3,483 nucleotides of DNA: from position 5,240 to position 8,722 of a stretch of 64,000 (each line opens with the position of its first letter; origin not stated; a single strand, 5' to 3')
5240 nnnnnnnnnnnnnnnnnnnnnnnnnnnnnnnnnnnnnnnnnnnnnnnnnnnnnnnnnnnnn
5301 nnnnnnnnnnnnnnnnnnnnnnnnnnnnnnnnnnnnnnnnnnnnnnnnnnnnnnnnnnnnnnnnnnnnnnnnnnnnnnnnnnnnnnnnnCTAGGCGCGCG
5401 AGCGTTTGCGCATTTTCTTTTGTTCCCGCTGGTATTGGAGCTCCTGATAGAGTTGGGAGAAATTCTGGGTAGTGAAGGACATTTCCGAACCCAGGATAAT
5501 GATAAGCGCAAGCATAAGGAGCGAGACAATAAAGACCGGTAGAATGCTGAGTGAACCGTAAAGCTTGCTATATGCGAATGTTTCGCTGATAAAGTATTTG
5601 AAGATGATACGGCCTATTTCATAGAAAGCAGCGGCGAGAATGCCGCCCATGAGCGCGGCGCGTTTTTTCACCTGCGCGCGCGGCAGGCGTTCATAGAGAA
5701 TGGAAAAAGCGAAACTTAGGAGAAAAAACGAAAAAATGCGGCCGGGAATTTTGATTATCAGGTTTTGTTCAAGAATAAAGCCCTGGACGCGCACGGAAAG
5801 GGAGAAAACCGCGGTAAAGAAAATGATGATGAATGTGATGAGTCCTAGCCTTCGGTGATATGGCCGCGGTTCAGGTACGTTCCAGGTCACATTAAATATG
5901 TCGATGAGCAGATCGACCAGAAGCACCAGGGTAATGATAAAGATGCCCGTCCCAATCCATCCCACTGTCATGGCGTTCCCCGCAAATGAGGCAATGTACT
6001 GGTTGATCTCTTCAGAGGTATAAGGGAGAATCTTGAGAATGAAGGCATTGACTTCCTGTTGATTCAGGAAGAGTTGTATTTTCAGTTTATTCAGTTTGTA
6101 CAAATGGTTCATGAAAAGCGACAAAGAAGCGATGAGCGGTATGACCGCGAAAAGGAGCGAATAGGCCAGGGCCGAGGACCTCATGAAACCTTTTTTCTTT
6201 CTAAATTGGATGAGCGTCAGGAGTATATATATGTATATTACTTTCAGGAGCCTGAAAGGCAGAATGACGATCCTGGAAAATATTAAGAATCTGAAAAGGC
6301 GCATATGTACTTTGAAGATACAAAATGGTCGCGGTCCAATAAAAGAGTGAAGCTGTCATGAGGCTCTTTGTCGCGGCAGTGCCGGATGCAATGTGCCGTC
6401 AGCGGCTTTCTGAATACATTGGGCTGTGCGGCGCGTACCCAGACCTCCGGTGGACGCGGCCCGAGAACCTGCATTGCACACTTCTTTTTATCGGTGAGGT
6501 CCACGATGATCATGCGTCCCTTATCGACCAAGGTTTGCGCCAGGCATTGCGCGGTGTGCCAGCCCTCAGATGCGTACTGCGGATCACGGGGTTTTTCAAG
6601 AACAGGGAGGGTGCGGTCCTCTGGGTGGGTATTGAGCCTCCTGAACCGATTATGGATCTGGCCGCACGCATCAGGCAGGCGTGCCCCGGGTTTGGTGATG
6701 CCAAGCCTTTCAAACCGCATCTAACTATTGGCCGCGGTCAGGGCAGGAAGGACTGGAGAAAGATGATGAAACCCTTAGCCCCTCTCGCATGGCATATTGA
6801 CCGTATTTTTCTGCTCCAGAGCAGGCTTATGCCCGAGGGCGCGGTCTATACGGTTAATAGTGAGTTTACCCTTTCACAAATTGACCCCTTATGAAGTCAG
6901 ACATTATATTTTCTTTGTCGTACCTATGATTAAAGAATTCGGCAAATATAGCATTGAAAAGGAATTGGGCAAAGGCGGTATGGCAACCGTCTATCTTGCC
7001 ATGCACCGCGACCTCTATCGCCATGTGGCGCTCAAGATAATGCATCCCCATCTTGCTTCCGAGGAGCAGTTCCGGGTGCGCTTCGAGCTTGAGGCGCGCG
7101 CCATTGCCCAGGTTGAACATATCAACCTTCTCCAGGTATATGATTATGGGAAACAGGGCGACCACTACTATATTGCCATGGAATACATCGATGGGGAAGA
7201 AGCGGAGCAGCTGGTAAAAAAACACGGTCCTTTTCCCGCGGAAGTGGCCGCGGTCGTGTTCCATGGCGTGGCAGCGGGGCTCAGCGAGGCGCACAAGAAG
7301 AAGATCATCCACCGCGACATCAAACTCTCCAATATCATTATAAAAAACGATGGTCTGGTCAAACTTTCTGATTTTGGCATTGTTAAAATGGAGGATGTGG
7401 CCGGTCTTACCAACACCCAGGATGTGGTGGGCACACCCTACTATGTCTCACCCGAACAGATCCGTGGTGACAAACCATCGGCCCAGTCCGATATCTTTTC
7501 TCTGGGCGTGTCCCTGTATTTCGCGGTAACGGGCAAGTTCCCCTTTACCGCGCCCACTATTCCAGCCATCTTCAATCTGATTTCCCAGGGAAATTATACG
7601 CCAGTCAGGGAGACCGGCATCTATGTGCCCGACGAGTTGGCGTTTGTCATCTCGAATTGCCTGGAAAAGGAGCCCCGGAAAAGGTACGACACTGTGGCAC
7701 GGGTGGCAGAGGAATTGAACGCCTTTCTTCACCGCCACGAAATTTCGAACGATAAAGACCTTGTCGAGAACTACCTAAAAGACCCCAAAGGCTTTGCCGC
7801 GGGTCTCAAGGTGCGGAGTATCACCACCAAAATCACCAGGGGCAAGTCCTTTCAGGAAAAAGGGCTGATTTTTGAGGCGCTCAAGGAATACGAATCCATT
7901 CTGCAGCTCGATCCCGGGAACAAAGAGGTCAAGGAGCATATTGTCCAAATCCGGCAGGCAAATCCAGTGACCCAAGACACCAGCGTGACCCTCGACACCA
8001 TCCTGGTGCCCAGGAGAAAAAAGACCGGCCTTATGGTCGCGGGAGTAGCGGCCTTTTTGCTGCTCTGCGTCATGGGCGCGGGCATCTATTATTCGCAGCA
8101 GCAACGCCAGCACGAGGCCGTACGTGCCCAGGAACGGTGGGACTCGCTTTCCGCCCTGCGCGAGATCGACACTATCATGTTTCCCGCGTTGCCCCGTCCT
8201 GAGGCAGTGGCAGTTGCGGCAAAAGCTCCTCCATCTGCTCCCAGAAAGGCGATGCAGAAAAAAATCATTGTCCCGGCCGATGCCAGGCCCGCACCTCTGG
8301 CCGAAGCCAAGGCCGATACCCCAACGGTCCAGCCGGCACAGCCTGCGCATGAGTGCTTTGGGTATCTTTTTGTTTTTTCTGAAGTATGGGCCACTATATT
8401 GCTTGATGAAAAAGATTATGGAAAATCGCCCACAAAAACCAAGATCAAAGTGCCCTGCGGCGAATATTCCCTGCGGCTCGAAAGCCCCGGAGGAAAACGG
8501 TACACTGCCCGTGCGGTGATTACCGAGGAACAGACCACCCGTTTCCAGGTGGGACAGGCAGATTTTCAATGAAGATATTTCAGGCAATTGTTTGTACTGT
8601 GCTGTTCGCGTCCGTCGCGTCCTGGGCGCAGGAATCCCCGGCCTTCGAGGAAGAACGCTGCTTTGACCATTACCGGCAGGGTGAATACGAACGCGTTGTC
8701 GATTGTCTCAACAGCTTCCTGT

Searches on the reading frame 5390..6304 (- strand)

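Call 3: search_protein_families(library=pfam, proteins=[window:5390-6304:-], max_evalue=0.01)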
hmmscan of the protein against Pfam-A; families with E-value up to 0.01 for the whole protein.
window:5390-6304:- (304 aa): 1 family
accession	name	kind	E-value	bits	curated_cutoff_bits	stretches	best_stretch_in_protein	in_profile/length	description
PF03631.20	Virul_fac_BrkB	-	1.3e-31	110.6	33.7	1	37-281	3-257/259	Virulence factor BrkB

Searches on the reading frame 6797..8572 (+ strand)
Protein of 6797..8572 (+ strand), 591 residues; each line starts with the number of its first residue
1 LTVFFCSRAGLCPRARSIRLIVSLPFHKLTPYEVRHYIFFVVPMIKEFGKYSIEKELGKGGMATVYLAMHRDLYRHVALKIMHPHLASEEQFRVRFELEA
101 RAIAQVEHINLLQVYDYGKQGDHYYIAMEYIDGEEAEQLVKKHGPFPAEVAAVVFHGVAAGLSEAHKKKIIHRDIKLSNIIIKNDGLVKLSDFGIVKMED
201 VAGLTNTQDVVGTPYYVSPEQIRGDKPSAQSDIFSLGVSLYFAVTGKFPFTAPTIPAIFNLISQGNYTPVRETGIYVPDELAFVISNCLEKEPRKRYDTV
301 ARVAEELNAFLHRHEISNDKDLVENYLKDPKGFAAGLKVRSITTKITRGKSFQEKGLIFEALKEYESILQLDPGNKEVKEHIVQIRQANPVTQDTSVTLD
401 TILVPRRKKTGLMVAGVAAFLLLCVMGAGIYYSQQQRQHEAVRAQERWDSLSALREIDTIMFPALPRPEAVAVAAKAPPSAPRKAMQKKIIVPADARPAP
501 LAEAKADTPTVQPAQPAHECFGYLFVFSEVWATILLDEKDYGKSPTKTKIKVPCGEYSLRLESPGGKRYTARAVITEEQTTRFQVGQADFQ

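Call 3: search_protein_families(library=pfam, proteins=[window:6797-8572:+], max_evalue=0.01)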
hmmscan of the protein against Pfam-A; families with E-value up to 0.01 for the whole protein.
window:6797-8572:+ (591 aa): 5 families
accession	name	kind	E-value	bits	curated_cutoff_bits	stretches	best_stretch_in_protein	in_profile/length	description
PF00069.31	Pkinase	-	7.6e-51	173.5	31.7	1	51-298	1-253/263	Protein kinase domain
PF07714.23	PK_Tyr_Ser-Thr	-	1.6e-32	113.3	23.1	1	53-298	3-250/258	Protein tyrosine and serine/threonine kinase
PF08308.17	PEGA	-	2.7e-07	30.8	20.8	1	532-585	13-65/71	PEGA domain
PF03109.22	ABC1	-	1.6e-06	27.9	22.9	1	124-198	143-216/244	ABC1 atypical kinase-like domain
PF01636.29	APH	-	0.0044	17.2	23.2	0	60-140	8-86/239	Phosphotransferase enzyme family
